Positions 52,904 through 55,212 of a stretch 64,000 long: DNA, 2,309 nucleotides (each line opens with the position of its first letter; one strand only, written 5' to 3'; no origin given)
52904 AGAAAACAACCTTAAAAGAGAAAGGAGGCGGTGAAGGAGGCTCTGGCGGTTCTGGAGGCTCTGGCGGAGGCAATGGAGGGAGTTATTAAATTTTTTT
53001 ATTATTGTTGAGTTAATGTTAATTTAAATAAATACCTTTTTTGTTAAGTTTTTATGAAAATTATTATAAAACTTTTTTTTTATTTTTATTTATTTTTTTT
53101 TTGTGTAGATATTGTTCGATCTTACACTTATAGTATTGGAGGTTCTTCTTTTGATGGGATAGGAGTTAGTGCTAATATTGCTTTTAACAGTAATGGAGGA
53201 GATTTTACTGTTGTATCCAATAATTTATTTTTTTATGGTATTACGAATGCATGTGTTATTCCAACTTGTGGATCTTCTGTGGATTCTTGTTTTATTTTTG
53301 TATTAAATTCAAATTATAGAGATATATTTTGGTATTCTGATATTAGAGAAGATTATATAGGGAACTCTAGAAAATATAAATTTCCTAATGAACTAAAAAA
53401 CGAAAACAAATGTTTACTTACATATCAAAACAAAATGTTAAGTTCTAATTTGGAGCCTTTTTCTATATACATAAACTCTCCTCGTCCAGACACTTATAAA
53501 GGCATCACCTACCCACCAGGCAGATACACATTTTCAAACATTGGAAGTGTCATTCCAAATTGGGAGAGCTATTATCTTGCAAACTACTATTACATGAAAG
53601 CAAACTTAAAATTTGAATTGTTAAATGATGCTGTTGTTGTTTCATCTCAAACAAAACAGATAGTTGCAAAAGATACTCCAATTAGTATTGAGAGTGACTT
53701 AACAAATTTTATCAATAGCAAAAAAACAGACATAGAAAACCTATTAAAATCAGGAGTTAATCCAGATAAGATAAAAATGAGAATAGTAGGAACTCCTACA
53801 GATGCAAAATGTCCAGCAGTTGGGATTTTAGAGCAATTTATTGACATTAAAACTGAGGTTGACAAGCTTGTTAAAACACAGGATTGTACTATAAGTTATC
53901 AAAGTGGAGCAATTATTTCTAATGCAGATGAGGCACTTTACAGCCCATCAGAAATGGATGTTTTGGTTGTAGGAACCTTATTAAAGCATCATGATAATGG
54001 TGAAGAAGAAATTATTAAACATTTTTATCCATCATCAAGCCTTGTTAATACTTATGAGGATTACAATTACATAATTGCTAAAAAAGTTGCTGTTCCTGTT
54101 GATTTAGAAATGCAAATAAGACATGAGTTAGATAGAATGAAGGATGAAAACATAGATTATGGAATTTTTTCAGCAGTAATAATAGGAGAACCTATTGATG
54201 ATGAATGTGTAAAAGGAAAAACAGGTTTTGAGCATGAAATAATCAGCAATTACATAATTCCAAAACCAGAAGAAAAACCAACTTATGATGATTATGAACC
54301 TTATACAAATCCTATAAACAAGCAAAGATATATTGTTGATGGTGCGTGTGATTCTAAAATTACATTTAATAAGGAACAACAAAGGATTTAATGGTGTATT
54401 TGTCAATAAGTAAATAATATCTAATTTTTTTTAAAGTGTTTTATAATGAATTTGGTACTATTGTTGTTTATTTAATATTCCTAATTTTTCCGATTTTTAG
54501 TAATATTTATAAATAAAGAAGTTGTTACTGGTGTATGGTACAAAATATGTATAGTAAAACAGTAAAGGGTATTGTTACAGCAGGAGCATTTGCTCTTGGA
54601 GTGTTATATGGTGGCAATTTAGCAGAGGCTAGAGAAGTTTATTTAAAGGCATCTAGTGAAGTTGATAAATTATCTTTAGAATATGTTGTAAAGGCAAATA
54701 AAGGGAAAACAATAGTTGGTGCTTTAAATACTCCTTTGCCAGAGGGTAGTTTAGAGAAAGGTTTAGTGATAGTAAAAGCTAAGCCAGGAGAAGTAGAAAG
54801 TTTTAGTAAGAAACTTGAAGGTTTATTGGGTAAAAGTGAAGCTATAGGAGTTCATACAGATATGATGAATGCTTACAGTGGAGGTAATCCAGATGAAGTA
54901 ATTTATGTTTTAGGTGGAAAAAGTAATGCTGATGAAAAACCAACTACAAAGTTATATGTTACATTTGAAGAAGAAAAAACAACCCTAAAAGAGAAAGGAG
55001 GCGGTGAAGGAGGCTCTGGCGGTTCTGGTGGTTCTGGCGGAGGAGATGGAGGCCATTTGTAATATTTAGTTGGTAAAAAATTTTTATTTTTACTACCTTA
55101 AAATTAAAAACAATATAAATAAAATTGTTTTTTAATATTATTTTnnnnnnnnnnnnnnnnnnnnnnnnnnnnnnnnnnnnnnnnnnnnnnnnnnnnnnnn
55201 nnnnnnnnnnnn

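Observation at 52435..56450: ~2.06-kb tandem segmental duplication of a secreted-protein gene pair with mosaic identity (gene conversion signature)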

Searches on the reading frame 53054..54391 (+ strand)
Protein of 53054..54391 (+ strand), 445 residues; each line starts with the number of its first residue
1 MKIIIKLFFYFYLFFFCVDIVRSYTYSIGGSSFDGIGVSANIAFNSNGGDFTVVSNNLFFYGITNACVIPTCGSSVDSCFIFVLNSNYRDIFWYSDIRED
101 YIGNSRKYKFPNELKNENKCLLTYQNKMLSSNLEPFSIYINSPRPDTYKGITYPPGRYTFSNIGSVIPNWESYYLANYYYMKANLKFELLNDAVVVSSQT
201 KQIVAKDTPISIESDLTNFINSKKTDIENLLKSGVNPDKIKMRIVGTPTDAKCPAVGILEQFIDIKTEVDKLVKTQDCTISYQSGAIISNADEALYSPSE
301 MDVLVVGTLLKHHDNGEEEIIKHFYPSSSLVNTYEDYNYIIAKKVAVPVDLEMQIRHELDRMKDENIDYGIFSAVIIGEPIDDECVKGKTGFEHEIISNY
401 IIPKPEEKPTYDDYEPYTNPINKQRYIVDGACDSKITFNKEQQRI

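Call 8: search_protein_families(library=pfam, max_evalue=0.01, proteins=[window:53054-54391:+])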
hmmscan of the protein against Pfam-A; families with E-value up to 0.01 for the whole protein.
window:53054-54391:+ (445 aa): 0 families

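Call 22: find_encoding_contigs(protein=window:53054-54391:+, flank=10000, max_places=10)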
Protein window:53054-54391:+ (445 aa): no gene with exactly this product is on record in the collection.

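Call 24: search_protein_families(library=ncbifam, max_evalue=0.01, proteins=[window:53054-54391:+])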
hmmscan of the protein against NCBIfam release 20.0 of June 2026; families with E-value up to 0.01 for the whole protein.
window:53054-54391:+ (445 aa): 0 families

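Call 70: list_cluster_members(proteins=[P0013, window:53054-54391:+, window:51693-52394:+])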
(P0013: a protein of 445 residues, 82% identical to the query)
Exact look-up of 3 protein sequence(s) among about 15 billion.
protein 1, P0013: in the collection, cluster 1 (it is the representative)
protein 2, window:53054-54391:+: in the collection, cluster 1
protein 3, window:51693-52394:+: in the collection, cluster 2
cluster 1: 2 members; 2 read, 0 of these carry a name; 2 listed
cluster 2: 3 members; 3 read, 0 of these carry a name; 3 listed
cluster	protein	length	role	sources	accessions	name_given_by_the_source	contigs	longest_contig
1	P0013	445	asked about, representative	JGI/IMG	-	-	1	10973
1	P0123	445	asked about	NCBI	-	-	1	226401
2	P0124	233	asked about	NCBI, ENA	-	-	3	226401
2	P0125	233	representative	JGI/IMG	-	-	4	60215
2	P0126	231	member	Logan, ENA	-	-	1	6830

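Call 99: find_related_loci(query=window:53054-54391:+, collection=metagenome_contigs, flank=10000)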
Query window:53054-54391:+ (445 aa) in metagenome_contigs; peptide patterns used: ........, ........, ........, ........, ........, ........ (x = any residue, [..] = any of these).
600 stretches matched a pattern, but none encodes a relative of the query by tblastn (E <= 1e-3).

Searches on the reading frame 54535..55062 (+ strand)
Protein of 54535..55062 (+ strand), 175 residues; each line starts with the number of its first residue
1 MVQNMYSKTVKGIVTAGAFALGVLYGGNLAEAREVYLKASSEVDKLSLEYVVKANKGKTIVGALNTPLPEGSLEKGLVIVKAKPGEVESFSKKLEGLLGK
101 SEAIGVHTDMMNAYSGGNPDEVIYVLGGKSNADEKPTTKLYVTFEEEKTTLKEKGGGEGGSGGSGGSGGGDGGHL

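Call 8: search_protein_families(library=pfam, max_evalue=0.01, proteins=[window:54535-55062:+])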
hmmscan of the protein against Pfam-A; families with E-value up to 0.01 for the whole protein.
window:54535-55062:+ (175 aa): 0 families

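Call 13: find_homologous_proteins(query=window:54535-55062:+, max_evalue=0.001)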
Query window:54535-55062:+ (175 aa): 1 proteins with E <= 0.001 among 3835 candidates.
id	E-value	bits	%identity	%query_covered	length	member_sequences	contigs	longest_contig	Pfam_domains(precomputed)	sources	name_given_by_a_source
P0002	1.7e-102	358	99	100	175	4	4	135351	-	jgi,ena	-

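Call 14: find_encoding_contigs(protein=P0002, flank=10000, max_places=10)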
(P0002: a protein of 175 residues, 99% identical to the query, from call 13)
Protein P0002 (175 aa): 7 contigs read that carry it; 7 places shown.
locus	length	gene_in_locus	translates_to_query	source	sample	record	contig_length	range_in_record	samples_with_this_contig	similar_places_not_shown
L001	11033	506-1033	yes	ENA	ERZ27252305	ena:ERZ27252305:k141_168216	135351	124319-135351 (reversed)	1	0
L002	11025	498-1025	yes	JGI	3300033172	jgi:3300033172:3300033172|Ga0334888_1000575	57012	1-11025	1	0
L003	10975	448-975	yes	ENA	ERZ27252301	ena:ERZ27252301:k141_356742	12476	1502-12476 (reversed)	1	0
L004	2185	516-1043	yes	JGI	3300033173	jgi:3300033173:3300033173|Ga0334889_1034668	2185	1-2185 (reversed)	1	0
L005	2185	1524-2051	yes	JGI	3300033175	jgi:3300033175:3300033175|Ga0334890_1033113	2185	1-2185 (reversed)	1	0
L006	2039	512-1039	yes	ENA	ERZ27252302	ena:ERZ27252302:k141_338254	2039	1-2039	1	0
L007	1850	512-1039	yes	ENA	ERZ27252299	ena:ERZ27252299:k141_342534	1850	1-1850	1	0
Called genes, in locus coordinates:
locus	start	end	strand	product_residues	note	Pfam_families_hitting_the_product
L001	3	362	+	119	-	?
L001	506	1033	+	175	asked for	-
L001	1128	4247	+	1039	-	-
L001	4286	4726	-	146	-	-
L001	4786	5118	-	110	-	PF04981:NMD3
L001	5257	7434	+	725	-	-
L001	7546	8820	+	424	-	PF00009:GTP_EFTU, PF01926:MMR_HSR1 (faint), PF03144:GTP_EFTU_D2, PF03143:GTP_EFTU_D3, PF22594:GTP-eEF1A_C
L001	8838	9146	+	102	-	PF00338:Ribosomal_S10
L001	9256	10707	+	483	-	PF03781:FGE-sulfatase (weak)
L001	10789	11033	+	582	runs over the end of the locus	PF23613:ELP3_N, PF04055:Radical_SAM, PF16199:Radical_SAM_C, PF00583:Acetyltransf_1 (weak)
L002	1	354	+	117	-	?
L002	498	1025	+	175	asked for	-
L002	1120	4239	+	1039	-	-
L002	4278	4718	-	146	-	-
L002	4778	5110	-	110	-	PF04981:NMD3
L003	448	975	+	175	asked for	-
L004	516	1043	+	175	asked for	-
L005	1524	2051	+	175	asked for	-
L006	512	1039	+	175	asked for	-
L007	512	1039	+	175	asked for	-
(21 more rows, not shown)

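Call 75: predict_structure(protein=window:54535-55062:+)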
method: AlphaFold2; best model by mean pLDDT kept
length: 175 residues; sequences in the alignment: 1
mean_pLDDT: 41.1   pTM: 0.30
mean pLDDT of the five models: 41.1, 39.2, 36.7, 33.7, 31.4
residues with pLDDT >= 90: 0; 70-90: 0; 50-70: 19; < 50: 156
segments of 3 or more residues with pLDDT < 50: 1-16, 18-37, 39-85, 96-166
pLDDT, mean of each block of 10 residues (from residue 1): 33 47 43 46 39 37 35 41 49 49 46 42 41 33 28 32 47 59
secondary structure, 60 per line:
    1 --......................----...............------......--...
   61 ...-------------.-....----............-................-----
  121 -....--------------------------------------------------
elements in order: H3-24 H29-43 E50-55 E58-63 E79-82 H87-98 H100-115 E122-125
